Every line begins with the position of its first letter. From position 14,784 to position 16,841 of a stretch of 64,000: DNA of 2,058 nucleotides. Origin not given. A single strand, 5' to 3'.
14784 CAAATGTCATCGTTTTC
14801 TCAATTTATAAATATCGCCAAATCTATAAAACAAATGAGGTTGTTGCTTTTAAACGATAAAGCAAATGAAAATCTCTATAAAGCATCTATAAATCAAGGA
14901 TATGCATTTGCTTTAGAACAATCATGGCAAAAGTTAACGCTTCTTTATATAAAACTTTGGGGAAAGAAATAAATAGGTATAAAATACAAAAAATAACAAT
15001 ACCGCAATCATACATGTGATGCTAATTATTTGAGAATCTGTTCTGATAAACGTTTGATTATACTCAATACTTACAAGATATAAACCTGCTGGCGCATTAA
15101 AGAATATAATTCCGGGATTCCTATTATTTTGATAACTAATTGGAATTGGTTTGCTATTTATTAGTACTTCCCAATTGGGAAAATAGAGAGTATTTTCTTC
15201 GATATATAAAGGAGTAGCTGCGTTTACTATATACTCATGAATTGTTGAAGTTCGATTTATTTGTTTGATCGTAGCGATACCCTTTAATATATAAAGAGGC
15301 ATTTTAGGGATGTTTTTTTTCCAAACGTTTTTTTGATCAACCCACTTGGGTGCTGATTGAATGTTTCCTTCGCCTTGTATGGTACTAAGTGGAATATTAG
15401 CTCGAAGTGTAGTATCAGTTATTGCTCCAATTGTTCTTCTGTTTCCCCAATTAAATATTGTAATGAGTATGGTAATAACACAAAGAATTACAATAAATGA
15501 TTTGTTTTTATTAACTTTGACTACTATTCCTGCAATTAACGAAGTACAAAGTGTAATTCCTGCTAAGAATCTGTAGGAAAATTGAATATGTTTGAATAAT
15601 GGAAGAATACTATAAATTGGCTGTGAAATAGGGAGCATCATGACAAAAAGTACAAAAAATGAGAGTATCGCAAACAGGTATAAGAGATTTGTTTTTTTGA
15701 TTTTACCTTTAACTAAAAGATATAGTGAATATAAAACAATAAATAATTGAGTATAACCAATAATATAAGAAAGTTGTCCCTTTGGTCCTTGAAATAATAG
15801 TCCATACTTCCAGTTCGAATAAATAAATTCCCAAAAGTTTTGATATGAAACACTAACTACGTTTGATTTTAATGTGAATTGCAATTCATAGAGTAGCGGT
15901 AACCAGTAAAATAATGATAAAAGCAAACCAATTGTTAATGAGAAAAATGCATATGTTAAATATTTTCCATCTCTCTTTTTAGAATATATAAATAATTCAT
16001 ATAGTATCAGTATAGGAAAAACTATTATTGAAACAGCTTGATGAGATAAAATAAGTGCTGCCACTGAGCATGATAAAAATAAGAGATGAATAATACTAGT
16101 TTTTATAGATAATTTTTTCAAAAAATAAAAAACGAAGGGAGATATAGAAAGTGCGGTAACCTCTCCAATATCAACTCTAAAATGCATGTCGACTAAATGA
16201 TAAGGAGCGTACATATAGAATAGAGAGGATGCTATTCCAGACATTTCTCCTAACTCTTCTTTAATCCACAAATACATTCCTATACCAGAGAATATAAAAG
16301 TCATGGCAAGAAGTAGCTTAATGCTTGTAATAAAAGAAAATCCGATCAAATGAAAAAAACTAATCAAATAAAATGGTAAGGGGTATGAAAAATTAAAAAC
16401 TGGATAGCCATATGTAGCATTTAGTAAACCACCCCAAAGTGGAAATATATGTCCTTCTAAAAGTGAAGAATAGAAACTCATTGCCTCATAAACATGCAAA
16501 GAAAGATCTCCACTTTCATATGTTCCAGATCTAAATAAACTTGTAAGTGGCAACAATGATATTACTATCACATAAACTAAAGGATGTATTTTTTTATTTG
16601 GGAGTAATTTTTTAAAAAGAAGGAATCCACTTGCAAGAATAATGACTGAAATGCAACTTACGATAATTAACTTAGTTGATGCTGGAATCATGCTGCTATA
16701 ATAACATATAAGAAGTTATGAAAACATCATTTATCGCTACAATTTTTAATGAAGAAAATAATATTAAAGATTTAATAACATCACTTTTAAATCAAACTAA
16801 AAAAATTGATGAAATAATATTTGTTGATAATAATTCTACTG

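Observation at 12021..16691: Two near-collinear paralogous GT-C-like membrane proteins flanking a GT4, sharing a loop motif with the YfhO-like protein at 23268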

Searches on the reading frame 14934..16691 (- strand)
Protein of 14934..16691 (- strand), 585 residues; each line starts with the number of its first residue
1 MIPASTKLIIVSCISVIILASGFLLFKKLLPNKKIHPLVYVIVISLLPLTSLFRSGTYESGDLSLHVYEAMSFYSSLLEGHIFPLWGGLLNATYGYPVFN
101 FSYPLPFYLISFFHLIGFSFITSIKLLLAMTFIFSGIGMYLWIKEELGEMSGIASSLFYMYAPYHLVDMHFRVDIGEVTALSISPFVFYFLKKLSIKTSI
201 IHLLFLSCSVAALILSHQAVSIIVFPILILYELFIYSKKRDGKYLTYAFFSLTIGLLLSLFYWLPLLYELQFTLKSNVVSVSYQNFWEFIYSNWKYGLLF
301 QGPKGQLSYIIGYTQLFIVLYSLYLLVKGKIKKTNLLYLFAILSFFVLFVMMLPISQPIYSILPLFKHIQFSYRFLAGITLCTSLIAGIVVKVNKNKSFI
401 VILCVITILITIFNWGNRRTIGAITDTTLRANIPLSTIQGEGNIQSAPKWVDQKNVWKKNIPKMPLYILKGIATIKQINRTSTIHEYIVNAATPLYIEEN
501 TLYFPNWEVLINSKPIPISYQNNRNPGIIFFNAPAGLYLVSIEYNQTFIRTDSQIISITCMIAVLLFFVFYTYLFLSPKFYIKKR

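Call 6: search_protein_families(library=pfam, proteins=[window:14934-16691:-], max_evalue=0.01)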
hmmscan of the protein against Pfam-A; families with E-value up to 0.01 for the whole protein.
window:14934-16691:- (585 aa): 2 families
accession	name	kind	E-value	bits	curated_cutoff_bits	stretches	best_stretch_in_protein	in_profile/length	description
PF10131.15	PTPS_related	-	3.1e-16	59.4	26.4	1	103-416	5-305/621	6-pyruvoyl-tetrahydropterin synthase related domain; membrane protein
PF13231.12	PMT_2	-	0.0041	17.8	26.1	1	104-257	4-152/160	Dolichyl-phosphate-mannose-protein mannosyltransferase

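Call 12: search_solved_structures(query=window:14934-16691:-, max_evalue=10)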
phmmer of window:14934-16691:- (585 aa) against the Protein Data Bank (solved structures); distinct sequences matched with E-value up to 10: 0.

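Call 13: search_protein_families(library=ncbifam, proteins=[window:14934-16691:-], max_evalue=0.01)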
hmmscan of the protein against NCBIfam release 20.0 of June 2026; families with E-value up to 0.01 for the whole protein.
window:14934-16691:- (585 aa): 0 families

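Call 14: find_homologous_proteins(query=window:14934-16691:-, max_evalue=0.00001)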
Query window:14934-16691:- (585 aa): 370 proteins with E <= 0.00001 among 8000 candidates; the best 120 are listed.
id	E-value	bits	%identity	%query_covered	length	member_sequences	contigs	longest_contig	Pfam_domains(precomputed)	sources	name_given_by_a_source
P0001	0.0e+0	1271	100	100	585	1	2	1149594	PF10131.16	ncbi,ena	-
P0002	3.3e-163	563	48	97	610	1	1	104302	PF10131.16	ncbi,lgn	-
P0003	5.0e-154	532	48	94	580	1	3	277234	PF10131.16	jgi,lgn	-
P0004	8.6e-154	532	46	96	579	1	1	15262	PF10131.16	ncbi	-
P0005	1.5e-153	531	47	96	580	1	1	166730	PF10131.16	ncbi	-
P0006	2.2e-152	527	47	99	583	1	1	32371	PF10131.16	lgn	-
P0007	6.1e-152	525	48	88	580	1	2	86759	PF10131.16,PF13231.13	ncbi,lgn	-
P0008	1.6e-151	524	45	97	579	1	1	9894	PF10131.16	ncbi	-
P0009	2.1e-151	524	45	94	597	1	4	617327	PF10131.16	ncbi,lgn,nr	ncbi:MAG: hypothetical protein HYT08_00925 [Candidatus Levybacteria bacterium]|nr:hypothetical prote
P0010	2.7e-150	520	48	93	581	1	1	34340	PF10131.16,PF13231.13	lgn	-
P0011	3.8e-150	520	45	97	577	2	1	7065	PF10131.16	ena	-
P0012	5.9e-150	519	44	97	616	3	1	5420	PF10131.16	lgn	-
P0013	2.9e-149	517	44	98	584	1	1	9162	PF10131.16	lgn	-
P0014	7.2e-149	515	44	96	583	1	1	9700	PF10131.16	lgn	-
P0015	1.7e-148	514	44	97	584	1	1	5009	PF10131.16,PF13231.13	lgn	-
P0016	2.0e-148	514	46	93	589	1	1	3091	PF10131.16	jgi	jgi:uncharacterized membrane protein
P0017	1.3e-147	511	46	96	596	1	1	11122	PF10131.16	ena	-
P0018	1.7e-146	508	45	96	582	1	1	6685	PF10131.16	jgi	jgi:hypothetical protein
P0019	3.7e-146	506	46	89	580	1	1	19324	PF10131.16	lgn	-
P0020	4.0e-144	500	43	96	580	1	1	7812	PF10131.16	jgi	jgi:uncharacterized membrane protein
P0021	7.1e-144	499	45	92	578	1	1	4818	PF10131.16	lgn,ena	-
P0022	1.8e-143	498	47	94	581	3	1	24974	PF10131.16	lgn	-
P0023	5.4e-143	496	42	98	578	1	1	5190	PF10131.16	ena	-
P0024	7.7e-143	495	46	92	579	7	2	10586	PF10131.16,PF13231.13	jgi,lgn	jgi:hypothetical protein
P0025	3.5e-142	493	45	96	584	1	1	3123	PF10131.16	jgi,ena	-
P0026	6.0e-141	489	43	94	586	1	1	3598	PF10131.16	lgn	-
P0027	1.1e-140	488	45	95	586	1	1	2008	PF10131.16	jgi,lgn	-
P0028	1.6e-140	488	44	96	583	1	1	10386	PF10131.16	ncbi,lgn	-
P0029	7.3e-138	479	43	97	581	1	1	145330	PF10131.16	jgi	-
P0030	8.6e-138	479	44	93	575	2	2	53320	PF10131.16,PF13231.13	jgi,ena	-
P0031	2.2e-137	477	44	93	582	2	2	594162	PF10131.16,PF13231.13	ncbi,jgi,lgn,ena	-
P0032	3.4e-137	477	44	97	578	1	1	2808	PF10131.16,PF13231.13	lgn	-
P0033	4.0e-137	477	42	96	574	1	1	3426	PF10131.16,PF09586.17,PF13231.13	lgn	-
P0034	4.1e-137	477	44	95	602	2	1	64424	PF10131.16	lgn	-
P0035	4.3e-137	476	44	97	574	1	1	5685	PF10131.16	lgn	-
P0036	6.5e-137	476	45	92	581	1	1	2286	PF10131.16,PF09586.17,PF13231.13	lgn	-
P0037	2.4e-136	474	44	86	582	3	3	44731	PF10131.16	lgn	-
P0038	5.5e-136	473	44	91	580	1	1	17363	PF10131.16,PF13231.13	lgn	-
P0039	5.8e-136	473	43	97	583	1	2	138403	PF10131.16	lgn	-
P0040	6.7e-136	473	45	96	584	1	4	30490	PF10131.16,PF13231.13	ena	-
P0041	6.8e-136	472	46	88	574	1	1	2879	PF10131.16,PF13231.13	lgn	-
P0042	7.4e-136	472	46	94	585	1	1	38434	PF10131.16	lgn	-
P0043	1.0e-135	472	47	90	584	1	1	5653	PF10131.16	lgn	-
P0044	9.2e-135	469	43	90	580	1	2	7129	PF10131.16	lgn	-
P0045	1.3e-134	468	44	96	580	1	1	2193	PF10131.16,PF13231.13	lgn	-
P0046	1.5e-134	468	41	100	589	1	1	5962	PF10131.16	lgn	-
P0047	3.3e-134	467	42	98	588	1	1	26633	PF10131.16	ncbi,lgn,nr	ncbi:MAG: 6-pyruvoyl-tetrahydropterin synthase-related protein [Candidatus Levybacteria bacterium]|n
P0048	3.8e-134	467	43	99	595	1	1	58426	PF10131.16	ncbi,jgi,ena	-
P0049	4.2e-134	467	41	97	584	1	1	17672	PF10131.16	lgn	-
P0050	4.4e-134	467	43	96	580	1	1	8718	PF10131.16,PF13231.13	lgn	-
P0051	1.3e-133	465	42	93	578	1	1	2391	PF10131.16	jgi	jgi:hypothetical protein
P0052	2.2e-133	464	43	96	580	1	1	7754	PF10131.16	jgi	-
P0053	2.7e-133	464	45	91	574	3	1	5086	PF10131.16,PF13231.13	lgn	-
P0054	5.9e-133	463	45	90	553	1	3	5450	PF10131.16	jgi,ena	-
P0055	6.9e-133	463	45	87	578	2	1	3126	PF10131.16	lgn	-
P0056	7.1e-133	463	45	97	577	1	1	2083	PF10131.16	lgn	-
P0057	7.5e-133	462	45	93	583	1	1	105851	PF10131.16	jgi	jgi:hypothetical protein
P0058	1.1e-132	462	46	87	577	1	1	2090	PF10131.16,PF13231.13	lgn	-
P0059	1.5e-132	461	45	92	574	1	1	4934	PF10131.16,PF13231.13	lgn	-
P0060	1.6e-132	461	41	96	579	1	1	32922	PF10131.16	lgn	-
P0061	1.7e-132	461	44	100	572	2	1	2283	PF10131.16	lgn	-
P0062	2.2e-132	461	43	97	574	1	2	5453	PF10131.16,PF09586.17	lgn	-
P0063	2.5e-132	461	44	97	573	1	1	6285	PF10131.16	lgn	-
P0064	2.5e-132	461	43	86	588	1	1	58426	PF10131.16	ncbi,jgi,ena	-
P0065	2.5e-132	461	43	94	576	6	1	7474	PF10131.16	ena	-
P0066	2.9e-132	460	42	95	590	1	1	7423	PF10131.16,PF13231.13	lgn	-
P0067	3.3e-132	460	45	93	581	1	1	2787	PF10131.16,PF09586.17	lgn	-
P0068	3.5e-132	460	44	96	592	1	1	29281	PF10131.16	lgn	-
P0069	1.0e-131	459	43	88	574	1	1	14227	PF10131.16,PF13231.13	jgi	jgi:hypothetical protein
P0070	1.0e-131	459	41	93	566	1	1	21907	PF10131.16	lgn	-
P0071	1.8e-131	458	43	97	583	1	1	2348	PF10131.16,PF13231.13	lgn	-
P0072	1.9e-131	458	42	97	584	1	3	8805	PF10131.16,PF13231.13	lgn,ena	-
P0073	2.7e-131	457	42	96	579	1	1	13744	PF10131.16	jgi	jgi:hypothetical protein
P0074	3.0e-131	457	45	91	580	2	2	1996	PF10131.16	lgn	-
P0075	5.6e-131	456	42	100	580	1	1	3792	PF10131.16,PF13231.13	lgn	-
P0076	1.1e-130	455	41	93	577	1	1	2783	PF10131.16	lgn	-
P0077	1.3e-130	455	44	99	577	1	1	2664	PF10131.16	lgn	-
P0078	1.5e-130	455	43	96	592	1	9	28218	PF10131.16,PF13231.13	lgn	-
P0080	3.5e-130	454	42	96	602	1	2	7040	PF10131.16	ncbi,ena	-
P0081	9.2e-130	452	42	96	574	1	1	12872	PF10131.16,PF13231.13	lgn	-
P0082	9.3e-130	452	42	94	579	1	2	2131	PF10131.16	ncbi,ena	-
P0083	1.2e-129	452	42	97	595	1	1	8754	PF10131.16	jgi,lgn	-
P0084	2.1e-129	451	40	98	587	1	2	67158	PF10131.16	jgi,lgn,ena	-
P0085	2.3e-129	451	44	98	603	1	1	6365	PF10131.16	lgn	-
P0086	2.4e-129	451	42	99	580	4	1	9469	PF10131.16,PF13231.13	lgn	-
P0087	2.6e-129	451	43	93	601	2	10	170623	PF10131.16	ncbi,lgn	-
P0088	3.4e-129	450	40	97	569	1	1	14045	PF10131.16,PF13231.13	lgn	-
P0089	3.7e-129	450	47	84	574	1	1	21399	PF10131.16,PF13231.13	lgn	-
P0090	3.9e-129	450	43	92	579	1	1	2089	PF10131.16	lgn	-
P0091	4.2e-129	450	39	96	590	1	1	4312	PF10131.16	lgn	-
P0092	5.0e-129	450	43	92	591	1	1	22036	PF10131.16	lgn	-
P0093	5.4e-129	450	42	100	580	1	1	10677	PF10131.16,PF13231.13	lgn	-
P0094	7.7e-129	449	41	98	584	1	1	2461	PF10131.16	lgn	-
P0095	8.0e-129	449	40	96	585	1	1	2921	PF10131.16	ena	-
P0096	8.4e-129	449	43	99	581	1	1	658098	PF10131.16,PF13231.13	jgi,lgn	jgi:4-amino-4-deoxy-L-arabinose transferase-like glycosyltransferase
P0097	8.4e-129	449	44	92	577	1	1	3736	PF10131.16,PF13231.13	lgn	-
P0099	1.3e-128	448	43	88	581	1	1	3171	PF10131.16,PF13231.13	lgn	-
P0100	1.6e-128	448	44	88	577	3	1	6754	PF10131.16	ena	-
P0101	1.9e-128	448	41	93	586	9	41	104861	PF10131.16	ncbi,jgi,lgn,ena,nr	ncbi:MAG: hypothetical protein A3C27_03775 [Candidatus Levybacteria bacterium RIFCSPHIGHO2_02_FULL_3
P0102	1.9e-128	448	40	97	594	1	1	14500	PF10131.16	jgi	jgi:hypothetical protein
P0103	2.8e-128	447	43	97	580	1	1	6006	PF10131.16,PF13231.13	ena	-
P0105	4.6e-128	447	39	98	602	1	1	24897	PF10131.16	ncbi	-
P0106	9.1e-128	446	43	94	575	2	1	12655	PF10131.16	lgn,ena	-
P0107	1.1e-127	445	43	96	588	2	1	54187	PF10131.16,PF13231.13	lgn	-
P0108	2.2e-127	444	41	95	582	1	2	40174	PF10131.16,PF13231.13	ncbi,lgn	-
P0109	2.5e-127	444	41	93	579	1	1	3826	PF10131.16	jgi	jgi:hypothetical protein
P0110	3.1e-127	444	40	97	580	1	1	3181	PF10131.16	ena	-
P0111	4.9e-127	443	44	89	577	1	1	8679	PF10131.16,PF13231.13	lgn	-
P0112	7.1e-127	443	40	96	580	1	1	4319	PF10131.16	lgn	-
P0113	9.2e-127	442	43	99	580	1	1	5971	PF10131.16,PF13231.13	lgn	-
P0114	1.1e-126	442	42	98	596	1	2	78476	PF10131.16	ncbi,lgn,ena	-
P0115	1.3e-126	442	41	90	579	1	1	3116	PF10131.16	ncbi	-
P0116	1.3e-126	442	43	92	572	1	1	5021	PF10131.16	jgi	jgi:hypothetical protein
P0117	1.7e-126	441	41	96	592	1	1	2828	PF10131.16,PF13231.13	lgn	-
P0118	2.4e-126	441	43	97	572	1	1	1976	PF10131.16,PF13231.13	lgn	-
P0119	2.8e-126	441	45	84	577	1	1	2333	PF10131.16,PF09586.17,PF13231.13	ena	-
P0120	3.1e-126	441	40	96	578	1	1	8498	PF10131.16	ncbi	-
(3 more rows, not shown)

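Call 16: find_encoding_contigs(protein=P0001, flank=6000, max_places=3)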
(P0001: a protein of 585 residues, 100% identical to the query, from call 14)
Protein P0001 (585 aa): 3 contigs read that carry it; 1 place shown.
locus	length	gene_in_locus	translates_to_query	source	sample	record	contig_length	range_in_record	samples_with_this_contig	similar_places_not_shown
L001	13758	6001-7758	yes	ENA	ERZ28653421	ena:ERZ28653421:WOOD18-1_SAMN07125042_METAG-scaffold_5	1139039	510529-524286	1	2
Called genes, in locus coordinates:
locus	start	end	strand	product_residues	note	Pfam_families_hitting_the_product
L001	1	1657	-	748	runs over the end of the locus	PF00535:Glycos_transf_2, PF13641:Glyco_tranf_2_3, PF02709:Glyco_transf_7C (weak), PF13231:PMT_2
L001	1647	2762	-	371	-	PF13439:Glyco_transf_4 (weak), PF13524:Glyco_trans_1_2 (weak), PF20706:GT4-conflict (weak), PF00534:Glycos_transf_1, PF13692:Glyco_trans_1_4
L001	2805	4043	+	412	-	PF01943:Polysacc_synt, PF13440:Polysacc_synt_3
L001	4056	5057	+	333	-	PF01757:Acyl_transf_3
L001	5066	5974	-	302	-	PF00535:Glycos_transf_2, PF10111:Glyco_tranf_2_2, PF13641:Glyco_tranf_2_3, PF13632:Glyco_trans_2_3 (weak)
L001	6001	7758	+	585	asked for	PF10131:PTPS_related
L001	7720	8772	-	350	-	PF13439:Glyco_transf_4, PF00534:Glycos_transf_1, PF13692:Glyco_trans_1_4 (weak)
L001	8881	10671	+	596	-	PF10131:PTPS_related (weak), PF13231:PMT_2 (weak), PF20176:DUF6541 (faint)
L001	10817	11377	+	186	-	PF10502:Peptidase_S26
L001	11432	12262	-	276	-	PF02195:ParB_N, PF17762:HTH_ParB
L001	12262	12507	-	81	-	PF01016:Ribosomal_L27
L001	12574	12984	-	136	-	PF00829:Ribosomal_L21p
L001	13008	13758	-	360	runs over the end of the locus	PF01098:FTSW_RODA_SPOVE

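Call 17: find_encoding_contigs(protein=P0048, flank=10000, max_places=2)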
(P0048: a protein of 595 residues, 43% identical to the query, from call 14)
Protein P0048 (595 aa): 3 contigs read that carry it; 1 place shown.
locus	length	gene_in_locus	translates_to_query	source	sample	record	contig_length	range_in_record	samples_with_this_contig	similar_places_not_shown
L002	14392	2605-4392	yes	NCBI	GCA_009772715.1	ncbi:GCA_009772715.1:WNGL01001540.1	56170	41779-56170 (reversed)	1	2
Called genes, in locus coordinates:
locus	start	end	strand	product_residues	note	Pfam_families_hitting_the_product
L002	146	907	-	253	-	PF05891:Methyltransf_PK (weak), PF13489:Methyltransf_23, PF01209:Ubie_methyltran, PF05175:MTS, PF13847:Methyltransf_31, PF08241:Methyltransf_11, PF08242:Methyltransf_12, PF13649:Methyltransf_25, +4 more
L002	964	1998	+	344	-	PF13439:Glyco_transf_4, PF13579:Glyco_trans_4_4 (weak), PF00534:Glycos_transf_1, PF13692:Glyco_trans_1_4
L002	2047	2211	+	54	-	-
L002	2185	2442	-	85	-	-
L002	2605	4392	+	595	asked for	PF10131:PTPS_related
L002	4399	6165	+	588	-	PF10131:PTPS_related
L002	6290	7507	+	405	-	PF00155:Aminotran_1_2, PF01041:DegT_DnrJ_EryC1, PF01053:Cys_Met_Meta_PP, PF01212:Beta_elim_lyase (weak)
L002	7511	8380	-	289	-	-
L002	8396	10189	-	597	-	PF02776:TPP_enzyme_N, PF00205:TPP_enzyme_M, PF02775:TPP_enzyme_C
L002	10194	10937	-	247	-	PF03328:HpcH_HpaI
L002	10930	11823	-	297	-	PF01370:Epimerase, PF04321:RmlD_sub_bind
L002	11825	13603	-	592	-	PF02776:TPP_enzyme_N, PF00205:TPP_enzyme_M, PF02775:TPP_enzyme_C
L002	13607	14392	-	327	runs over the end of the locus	PF00682:HMGL-like, PF07836:DmpG_comm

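Call 29: predict_structure(alignment_id=A1)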
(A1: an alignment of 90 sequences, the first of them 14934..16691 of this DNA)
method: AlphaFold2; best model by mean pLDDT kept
length: 585 residues; sequences in the alignment: 90
mean_pLDDT: 95.0   pTM: 0.94
mean pLDDT of the five models: 95.0, 94.3, 94.2, 94.2, 93.9
residues with pLDDT >= 90: 528; 70-90: 48; 50-70: 9; < 50: 0
segments of 3 or more residues with pLDDT < 50: none
pLDDT, mean of each block of 10 residues (from residue 1): 75 94 96 95 96 89 96 98 96 97 97 98 98 98 98 98 96 97 99 97 98 98 97 94 97 98 97 85 96 92 92 98 98 92 98 96 91 97 98 97 97 88 96 93 91 94 97 98 98 98 98 98 95 98 97 98 96 81 67
secondary structure, 60 per line:
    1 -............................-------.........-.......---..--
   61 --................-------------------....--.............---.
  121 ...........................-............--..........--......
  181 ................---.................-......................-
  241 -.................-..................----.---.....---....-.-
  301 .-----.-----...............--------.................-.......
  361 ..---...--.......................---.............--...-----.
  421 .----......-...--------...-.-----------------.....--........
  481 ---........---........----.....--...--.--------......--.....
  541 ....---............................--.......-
elements in order: H2-29 H37-45 H47-53 H63-78 H98-101 H104-116 H120-147 H149-160 H163-172 H175-196 H200-216 H218-239 H242-258 H260-272 H274-277 H286-290 H313-327 H336-352 H354-362 H372-393 H397-409 H426-431 E466-470 E473-480 E484-491 E495-502 E507-511 E514-516 E528-533 E536-544 H548-575 H578-584

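Call 32: find_related_loci(query=A1, collection=genome_contigs, flank=10000)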
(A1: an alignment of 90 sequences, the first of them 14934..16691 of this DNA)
Query A1 (585 aa) in genome_contigs; peptide patterns used: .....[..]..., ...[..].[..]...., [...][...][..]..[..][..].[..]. (x = any residue, [..] = any of these).
415 stretches matched a pattern; 377 encode a relative of the query (tblastn E <= 1e-3); the best 80 are kept; 80 distinct loci.
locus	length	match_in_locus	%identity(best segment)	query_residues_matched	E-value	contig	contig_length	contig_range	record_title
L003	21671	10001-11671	45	7-564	3e-150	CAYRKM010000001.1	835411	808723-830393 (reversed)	MAG TPA_asm: uncultured Gammaproteobacteria bacterium isolate SRP292972_co1_108 genome assembly, contig: NODE_7_length_8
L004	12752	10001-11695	47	7-569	2e-148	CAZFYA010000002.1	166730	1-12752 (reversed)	MAG TPA_asm: uncultured Gammaproteobacteria bacterium isolate SRP239243_co2_396 genome assembly, contig: NODE_51_length_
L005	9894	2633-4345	45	5-573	4e-141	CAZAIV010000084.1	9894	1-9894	MAG TPA_asm: uncultured Gammaproteobacteria bacterium isolate SRP271791_co1_20 genome assembly, contig: k141_415027, who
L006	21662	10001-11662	45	7-557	4e-140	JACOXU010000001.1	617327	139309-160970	MAG: Candidatus Levyibacteriota bacterium isolate NC_groundwater_161_Ag_S-0.1um_37_19 S4_GD2017_2_S1_scaffold_10, whole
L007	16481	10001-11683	44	7-565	3e-140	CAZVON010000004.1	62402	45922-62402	MAG TPA_asm: uncultured Gammaproteobacteria bacterium isolate SRP269290_co3_805 genome assembly, contig: NODE_352_length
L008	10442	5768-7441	42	7-569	1e-138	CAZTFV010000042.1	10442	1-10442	MAG TPA_asm: uncultured Gammaproteobacteria bacterium isolate SRP269290_co1_791 genome assembly, contig: NODE_9958_lengt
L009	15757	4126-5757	44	31-570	8e-137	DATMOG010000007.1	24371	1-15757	MAG TPA_asm: Candidatus Sulfotelmatobacter sp. isolate SMAG_U12870 k141_1729505, whole genome shotgun sequence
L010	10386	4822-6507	44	7-565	4e-136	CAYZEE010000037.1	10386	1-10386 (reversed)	MAG TPA_asm: uncultured Gammaproteobacteria bacterium isolate SRP271791_co2_53 genome assembly, contig: NODE_1683_length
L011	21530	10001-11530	45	51-558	7e-136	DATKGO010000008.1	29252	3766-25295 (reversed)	MAG TPA_asm: Patescibacteria group bacterium isolate SMAG_U14553 k141_187019, whole genome shotgun sequence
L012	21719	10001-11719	45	16-579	2e-134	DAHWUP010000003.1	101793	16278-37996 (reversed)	MAG TPA_asm: Candidatus Levyibacteriota bacterium isolate clean1537 NODE_3_length_101793_cov_7.697108, whole genome shot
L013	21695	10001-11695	42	7-569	3e-133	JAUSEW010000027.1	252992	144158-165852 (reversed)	MAG: Candidatus Levyibacteriota bacterium isolate E14_maxbin.252 E14_k141_1713433, whole genome shotgun sequence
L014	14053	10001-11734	41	4-579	3e-132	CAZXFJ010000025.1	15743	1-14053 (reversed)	MAG TPA_asm: uncultured Gammaproteobacteria bacterium isolate SRP292972_co1_15 genome assembly, contig: NODE_1625_length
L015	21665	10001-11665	44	5-557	2e-131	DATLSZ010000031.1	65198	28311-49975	MAG TPA_asm: Candidatus Acidiferrales bacterium isolate SMAG_U13943 k141_1157627, whole genome shotgun sequence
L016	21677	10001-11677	42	8-561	3e-131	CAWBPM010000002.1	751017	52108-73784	MAG: Candidatus Levybacteria bacterium isolate MFD01476.bin.1.72 genome assembly, contig: contig_44254, whole genome sho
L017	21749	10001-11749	43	8-585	3e-130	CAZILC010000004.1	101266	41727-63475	MAG TPA_asm: uncultured Gammaproteobacteria bacterium isolate SRP200132_co1_59 genome assembly, contig: NODE_223_length_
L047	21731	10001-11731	40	4-579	1e-115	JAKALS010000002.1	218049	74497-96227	MAG: bacterium isolate WY5.bin132 NODE_67_length_218049_cov_6.550582, whole genome shotgun sequence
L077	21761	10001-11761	40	1-581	1e-105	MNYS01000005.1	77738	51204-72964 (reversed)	MAG: Candidatus Levybacteria bacterium CG2_30_37_29 cg2_3.0_scaffold_95_c, whole genome shotgun sequence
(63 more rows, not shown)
